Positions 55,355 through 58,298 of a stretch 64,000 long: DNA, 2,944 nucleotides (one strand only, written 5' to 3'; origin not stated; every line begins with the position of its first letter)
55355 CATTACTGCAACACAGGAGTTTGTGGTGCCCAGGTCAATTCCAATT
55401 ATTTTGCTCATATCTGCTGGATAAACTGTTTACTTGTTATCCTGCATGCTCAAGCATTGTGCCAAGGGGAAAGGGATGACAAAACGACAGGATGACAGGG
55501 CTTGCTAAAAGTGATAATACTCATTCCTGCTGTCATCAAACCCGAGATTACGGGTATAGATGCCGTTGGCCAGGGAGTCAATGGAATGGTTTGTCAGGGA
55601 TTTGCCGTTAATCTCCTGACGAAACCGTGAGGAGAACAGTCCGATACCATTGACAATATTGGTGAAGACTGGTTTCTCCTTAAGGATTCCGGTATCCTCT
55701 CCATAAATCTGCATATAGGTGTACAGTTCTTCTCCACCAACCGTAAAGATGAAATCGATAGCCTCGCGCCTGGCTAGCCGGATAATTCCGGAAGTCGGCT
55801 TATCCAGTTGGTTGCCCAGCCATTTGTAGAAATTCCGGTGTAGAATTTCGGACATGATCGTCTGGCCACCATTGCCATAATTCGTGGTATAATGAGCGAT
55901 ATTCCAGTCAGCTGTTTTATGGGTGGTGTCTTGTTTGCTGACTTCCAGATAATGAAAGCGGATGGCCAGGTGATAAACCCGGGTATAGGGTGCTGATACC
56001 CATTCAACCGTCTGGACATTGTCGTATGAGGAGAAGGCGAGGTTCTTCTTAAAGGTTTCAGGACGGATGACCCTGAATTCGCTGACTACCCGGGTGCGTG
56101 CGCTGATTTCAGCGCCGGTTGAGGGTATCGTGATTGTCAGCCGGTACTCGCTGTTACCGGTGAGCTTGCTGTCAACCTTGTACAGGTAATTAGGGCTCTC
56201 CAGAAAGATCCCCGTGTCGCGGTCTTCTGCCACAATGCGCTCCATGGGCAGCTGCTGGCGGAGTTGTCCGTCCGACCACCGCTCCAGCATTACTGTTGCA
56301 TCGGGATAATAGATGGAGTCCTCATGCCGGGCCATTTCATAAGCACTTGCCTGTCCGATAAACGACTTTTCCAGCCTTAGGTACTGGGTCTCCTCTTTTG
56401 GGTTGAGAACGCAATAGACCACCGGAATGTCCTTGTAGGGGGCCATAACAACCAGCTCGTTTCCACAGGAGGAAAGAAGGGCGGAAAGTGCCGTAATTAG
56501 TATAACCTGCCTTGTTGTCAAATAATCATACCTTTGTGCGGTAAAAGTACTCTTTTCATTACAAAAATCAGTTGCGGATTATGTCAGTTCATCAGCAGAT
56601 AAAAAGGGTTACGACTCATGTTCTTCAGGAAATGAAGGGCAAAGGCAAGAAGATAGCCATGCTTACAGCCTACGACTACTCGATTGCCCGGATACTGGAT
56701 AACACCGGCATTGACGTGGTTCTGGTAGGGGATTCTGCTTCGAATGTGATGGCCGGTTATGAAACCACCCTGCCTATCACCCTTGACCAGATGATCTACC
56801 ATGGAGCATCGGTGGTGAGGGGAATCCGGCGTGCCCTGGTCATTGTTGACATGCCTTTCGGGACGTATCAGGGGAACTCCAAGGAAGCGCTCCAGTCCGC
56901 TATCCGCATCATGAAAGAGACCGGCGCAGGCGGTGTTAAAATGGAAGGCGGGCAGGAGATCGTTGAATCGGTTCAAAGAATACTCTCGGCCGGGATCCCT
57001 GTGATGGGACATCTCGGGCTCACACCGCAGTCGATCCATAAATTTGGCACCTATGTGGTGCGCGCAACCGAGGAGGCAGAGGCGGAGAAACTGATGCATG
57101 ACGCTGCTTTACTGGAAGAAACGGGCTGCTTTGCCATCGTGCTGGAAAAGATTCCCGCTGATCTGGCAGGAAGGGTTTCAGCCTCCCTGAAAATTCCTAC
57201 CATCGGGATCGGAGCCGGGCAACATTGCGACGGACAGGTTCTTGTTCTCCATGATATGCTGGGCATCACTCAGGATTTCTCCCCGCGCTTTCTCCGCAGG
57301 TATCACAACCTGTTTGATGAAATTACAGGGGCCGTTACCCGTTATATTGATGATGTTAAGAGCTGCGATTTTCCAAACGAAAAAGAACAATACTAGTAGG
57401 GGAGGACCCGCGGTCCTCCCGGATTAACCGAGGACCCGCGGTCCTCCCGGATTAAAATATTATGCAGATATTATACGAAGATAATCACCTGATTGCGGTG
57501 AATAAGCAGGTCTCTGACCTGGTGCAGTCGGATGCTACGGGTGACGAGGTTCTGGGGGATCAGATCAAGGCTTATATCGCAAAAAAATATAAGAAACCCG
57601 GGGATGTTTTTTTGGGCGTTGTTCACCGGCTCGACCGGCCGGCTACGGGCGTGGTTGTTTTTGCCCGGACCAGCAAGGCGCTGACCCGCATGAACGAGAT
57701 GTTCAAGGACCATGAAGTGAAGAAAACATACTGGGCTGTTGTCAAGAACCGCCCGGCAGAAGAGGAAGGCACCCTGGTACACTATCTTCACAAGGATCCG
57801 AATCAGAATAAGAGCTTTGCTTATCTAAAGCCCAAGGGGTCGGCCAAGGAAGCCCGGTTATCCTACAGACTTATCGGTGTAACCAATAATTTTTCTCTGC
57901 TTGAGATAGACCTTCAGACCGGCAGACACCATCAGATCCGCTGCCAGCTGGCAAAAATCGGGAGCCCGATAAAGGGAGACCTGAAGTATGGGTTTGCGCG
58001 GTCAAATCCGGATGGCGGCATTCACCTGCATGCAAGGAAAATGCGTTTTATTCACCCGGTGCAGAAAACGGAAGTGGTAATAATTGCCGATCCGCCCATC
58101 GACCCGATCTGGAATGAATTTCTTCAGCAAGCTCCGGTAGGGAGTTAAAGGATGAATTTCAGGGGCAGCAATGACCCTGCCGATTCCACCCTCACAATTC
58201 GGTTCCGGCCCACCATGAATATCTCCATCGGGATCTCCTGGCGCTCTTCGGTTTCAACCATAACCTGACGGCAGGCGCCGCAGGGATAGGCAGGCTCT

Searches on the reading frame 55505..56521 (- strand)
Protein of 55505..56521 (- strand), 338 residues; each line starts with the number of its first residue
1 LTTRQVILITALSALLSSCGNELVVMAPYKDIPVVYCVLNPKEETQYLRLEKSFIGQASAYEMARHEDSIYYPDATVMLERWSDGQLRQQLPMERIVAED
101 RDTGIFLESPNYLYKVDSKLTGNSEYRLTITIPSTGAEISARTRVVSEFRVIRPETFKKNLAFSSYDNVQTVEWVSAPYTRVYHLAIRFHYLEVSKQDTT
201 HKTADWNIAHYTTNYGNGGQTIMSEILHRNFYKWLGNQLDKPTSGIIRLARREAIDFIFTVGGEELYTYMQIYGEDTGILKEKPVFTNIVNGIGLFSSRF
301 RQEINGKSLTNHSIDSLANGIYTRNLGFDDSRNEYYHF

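Call 10: search_protein_families(library=pfam, proteins=[window:55505-56521:-])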
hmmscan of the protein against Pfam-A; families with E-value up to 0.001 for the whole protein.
window:55505-56521:- (338 aa): 1 family
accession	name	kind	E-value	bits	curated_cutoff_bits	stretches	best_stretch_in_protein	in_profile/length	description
PF14054.11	DUF4249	-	3.5e-08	33.8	28.5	1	34-297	17-261/269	Domain of unknown function (DUF4249)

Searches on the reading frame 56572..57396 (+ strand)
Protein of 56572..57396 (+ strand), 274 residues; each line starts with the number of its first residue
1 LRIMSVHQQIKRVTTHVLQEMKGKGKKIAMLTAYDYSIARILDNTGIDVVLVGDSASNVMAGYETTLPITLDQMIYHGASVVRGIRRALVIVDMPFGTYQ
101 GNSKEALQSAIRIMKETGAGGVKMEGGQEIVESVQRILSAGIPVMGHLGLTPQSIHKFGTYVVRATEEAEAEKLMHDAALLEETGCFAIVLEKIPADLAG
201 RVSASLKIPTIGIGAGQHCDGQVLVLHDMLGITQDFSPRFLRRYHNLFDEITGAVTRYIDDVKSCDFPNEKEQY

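Call 73: search_protein_families(library=pfam, proteins=[window:56572-57396:+], max_evalue=0.01)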
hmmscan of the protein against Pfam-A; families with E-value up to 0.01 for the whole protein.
window:56572-57396:+ (274 aa): 2 families
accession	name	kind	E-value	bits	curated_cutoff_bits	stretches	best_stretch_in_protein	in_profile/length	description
PF02548.21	Pantoate_transf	-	9e-114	379.7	28.7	1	12-270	1-259/259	Ketopantoate hydroxymethyltransferase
PF13714.12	PEP_mutase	-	2.4e-06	27.8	31.5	1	19-129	2-109/240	Phosphoenolpyruvate phosphomutase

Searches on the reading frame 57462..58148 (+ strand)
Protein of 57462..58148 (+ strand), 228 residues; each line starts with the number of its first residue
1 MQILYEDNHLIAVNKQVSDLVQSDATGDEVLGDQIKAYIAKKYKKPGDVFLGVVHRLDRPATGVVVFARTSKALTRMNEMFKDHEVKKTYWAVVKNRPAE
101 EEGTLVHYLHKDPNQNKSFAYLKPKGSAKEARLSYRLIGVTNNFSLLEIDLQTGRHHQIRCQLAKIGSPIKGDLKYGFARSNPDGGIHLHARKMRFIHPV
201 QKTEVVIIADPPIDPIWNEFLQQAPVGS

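Call 73: search_protein_families(library=pfam, proteins=[window:57462-58148:+], max_evalue=0.01)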
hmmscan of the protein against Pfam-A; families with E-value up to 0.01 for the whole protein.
window:57462-58148:+ (228 aa): 1 family
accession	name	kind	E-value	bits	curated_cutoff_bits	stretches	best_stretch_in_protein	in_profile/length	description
PF00849.27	PseudoU_synth_2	-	1.2e-31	110.4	26.8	1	9-164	1-151/152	RNA pseudouridylate synthase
